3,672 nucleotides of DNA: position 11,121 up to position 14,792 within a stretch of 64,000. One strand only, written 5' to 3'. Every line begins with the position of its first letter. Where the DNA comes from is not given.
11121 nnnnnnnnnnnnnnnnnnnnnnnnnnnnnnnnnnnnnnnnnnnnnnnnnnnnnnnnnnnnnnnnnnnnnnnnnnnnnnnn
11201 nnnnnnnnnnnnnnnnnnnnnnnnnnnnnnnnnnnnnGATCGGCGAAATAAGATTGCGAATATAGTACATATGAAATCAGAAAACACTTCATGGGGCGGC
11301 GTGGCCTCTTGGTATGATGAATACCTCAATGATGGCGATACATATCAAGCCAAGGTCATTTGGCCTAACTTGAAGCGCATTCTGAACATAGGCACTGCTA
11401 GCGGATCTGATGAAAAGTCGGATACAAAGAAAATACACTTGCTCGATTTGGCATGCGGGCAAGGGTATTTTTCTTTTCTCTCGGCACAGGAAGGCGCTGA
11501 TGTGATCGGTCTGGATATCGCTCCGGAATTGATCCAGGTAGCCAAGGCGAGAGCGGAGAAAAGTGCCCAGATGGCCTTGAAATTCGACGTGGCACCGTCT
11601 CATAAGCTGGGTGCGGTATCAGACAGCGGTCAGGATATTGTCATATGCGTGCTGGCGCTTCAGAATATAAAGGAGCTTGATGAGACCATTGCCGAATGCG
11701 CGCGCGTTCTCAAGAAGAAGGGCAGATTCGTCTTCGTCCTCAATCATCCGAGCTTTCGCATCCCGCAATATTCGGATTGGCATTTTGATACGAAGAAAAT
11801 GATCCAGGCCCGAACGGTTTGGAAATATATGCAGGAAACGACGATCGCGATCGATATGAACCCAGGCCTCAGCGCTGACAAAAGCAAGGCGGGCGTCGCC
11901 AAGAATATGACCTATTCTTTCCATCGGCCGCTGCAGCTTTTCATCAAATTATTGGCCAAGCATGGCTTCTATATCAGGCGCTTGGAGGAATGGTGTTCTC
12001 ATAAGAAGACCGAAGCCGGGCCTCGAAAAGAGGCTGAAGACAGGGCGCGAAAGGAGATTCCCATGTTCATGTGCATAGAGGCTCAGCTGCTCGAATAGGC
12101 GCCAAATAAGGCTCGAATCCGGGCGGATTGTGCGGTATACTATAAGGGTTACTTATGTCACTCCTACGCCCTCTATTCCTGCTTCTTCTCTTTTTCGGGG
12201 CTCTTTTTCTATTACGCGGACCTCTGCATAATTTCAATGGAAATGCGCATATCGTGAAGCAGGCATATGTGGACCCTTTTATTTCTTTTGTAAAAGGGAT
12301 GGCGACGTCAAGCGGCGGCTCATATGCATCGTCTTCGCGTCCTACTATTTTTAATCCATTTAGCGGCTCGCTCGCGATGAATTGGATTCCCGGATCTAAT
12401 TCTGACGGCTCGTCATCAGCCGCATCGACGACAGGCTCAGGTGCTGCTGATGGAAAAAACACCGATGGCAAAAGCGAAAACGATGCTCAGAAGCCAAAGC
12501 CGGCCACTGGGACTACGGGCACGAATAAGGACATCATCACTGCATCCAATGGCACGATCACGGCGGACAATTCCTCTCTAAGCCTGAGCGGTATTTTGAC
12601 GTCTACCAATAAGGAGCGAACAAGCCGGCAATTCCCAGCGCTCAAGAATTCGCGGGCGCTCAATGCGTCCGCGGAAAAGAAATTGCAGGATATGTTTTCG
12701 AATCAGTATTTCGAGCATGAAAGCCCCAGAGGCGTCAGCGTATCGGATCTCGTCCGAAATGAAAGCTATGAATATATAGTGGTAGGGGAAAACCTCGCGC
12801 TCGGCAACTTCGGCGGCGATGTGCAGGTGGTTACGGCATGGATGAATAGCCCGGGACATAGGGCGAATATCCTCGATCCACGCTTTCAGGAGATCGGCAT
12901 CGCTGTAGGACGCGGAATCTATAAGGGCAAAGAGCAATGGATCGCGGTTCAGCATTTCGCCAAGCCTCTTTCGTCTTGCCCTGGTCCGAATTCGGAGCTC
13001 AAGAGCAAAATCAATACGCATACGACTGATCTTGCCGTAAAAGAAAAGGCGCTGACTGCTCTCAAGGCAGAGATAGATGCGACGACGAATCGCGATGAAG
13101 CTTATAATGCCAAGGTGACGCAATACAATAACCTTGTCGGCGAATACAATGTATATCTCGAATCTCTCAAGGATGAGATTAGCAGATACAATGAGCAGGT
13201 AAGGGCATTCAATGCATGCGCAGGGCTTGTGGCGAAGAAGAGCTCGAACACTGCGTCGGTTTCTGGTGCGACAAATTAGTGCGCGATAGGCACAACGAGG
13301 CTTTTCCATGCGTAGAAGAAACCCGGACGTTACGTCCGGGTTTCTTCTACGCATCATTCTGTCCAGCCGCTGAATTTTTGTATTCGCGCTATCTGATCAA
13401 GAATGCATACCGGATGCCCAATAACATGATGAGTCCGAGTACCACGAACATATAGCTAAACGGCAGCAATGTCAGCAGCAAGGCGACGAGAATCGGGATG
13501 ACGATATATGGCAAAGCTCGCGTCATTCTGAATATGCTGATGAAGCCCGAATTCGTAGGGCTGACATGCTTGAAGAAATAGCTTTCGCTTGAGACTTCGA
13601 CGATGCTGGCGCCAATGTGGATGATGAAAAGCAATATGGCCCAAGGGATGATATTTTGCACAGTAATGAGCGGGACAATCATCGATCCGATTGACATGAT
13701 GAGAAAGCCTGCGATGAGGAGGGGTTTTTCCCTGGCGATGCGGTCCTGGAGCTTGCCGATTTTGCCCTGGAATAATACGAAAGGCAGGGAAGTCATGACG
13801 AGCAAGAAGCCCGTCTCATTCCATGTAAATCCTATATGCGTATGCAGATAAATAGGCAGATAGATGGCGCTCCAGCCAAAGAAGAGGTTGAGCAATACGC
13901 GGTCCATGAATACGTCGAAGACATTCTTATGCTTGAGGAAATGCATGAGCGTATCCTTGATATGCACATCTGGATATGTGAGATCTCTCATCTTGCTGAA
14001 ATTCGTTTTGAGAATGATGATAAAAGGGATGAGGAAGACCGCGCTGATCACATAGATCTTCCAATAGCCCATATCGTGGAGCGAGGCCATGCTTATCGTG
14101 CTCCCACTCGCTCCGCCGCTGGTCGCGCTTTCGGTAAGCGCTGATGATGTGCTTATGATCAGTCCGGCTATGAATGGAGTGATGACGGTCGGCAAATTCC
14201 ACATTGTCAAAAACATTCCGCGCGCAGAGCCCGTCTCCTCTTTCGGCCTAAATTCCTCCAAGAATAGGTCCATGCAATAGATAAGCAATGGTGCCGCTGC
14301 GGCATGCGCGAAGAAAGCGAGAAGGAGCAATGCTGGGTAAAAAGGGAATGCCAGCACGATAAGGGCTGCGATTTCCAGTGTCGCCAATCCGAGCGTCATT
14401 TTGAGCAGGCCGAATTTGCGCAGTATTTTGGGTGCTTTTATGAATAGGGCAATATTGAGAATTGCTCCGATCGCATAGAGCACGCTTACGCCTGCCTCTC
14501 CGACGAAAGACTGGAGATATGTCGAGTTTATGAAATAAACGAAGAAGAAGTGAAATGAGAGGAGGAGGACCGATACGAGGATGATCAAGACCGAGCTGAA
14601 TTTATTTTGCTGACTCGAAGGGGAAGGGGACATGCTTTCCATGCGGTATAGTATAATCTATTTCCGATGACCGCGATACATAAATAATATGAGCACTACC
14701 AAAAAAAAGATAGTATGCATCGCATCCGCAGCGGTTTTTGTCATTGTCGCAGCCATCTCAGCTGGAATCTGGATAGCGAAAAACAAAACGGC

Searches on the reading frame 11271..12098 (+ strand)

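Call 39: search_protein_families(library=pfam, proteins=[window:11271-12098:+], max_evalue=0.001)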
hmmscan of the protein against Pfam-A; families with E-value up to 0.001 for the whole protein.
window:11271-12098:+ (275 aa): 9 families
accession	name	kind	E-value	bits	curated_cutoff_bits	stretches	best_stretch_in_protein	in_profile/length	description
PF13847.12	Methyltransf_31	-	3.9e-20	72.5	27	1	52-155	2-109/145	Methyltransferase domain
PF08241.18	Methyltransf_11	-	9.1e-19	68.3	21.2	1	58-155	1-95/95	Methyltransferase domain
PF13649.12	Methyltransf_25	-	1.1e-15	58.6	27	1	58-151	2-97/97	Methyltransferase domain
PF01209.24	Ubie_methyltran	-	2.4e-11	43.9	20.1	1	46-167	49-162/233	ubiE/COQ5 methyltransferase family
PF08242.18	Methyltransf_12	-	8.2e-11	42.9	30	1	58-153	1-98/98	Methyltransferase domain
PF13489.12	Methyltransf_23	-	2.4e-08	34.3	27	1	52-172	21-134/164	Methyltransferase domain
PF13679.12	Methyltransf_32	-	1.7e-06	28.5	27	1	49-130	21-108/143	Methyltransferase domain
PF05175.20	MTS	-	1.3e-05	25.3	23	1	53-160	31-143/170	Methyltransferase small domain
PF06325.19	PrmA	-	5.4e-05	23.3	22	1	51-155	159-258/296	Ribosomal protein L11 methyltransferase (PrmA)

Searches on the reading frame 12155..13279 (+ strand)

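Call 39: search_protein_families(library=pfam, proteins=[window:12155-13279:+], max_evalue=0.001)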
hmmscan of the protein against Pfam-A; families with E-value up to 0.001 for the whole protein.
window:12155-13279:+ (374 aa): 1 family
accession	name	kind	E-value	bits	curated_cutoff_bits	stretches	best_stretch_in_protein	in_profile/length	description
PF00188.32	CAP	-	1.3e-15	58.7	21.1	1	150-267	3-116/117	Cysteine-rich secretory protein family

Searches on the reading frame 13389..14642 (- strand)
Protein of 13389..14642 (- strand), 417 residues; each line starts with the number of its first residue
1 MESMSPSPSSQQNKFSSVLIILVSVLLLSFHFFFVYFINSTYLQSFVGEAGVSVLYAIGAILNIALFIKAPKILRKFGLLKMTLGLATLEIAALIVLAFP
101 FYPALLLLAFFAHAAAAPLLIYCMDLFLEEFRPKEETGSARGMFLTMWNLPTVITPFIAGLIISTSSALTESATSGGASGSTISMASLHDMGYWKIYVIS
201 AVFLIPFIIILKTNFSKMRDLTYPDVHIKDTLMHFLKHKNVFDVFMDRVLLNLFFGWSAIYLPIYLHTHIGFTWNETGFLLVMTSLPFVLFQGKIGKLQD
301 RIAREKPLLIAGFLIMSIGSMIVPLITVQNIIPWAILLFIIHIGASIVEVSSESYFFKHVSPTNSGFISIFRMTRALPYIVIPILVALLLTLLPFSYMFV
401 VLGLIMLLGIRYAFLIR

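Call 39: search_protein_families(library=pfam, proteins=[window:13389-14642:-], max_evalue=0.001)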
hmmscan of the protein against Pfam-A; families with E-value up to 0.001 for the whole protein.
window:13389-14642:- (417 aa): 3 families
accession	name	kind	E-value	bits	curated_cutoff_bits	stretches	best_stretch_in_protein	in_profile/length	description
PF07690.21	MFS_1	-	3.8e-20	72.5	33.4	3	254-411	11-166/347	Major Facilitator Superfamily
PF12832.13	MFS_1_like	-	5.7e-07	29.4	25.2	1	18-168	214-367/373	MFS_1 like family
PF01306.25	LacY_symp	-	0.00043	19.6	24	1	240-317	6-87/413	LacY proton/sugar symporter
